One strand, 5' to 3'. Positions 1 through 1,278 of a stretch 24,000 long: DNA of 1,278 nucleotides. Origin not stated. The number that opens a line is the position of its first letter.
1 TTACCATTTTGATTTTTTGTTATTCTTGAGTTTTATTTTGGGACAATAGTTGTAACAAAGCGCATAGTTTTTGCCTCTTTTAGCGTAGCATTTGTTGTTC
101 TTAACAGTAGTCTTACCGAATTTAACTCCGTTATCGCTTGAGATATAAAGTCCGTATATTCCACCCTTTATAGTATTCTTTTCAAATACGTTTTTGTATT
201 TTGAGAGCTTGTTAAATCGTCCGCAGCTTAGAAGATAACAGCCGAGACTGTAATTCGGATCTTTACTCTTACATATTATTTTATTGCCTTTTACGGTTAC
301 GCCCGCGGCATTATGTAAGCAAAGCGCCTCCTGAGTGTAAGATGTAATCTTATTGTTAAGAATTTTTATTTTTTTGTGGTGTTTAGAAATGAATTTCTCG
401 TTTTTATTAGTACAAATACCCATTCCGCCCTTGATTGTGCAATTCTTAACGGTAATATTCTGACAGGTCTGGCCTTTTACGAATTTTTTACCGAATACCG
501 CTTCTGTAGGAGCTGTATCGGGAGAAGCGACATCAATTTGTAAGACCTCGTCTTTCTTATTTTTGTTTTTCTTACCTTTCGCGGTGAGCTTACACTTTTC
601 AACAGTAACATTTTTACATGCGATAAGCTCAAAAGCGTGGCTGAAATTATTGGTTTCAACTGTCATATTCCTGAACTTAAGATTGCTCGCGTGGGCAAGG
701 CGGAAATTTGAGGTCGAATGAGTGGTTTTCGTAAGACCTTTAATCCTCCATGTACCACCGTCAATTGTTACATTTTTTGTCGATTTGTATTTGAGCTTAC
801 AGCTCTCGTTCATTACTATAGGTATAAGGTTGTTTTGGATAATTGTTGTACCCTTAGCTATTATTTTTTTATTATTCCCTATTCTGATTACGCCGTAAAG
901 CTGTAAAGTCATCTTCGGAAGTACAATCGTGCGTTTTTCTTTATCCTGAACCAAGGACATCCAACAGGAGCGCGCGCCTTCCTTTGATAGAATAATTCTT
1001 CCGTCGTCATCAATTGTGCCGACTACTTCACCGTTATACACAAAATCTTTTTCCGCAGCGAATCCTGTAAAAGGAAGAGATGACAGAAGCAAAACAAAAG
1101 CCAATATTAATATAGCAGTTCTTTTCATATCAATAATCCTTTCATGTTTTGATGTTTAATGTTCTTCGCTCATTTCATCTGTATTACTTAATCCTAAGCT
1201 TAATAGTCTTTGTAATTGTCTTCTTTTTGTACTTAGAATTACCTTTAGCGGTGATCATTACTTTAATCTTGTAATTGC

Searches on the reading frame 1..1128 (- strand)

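Call 5: search_protein_families(library=pfam, proteins=[window:1-1128:-])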
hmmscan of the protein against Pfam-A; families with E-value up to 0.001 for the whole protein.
window:1-1128:- (375 aa): 1 family
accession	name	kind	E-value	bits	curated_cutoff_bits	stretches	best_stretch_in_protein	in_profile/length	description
PF13229.12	Beta_helix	-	3.8e-08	33.6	25.9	1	221-370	30-156/158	Right handed beta helix region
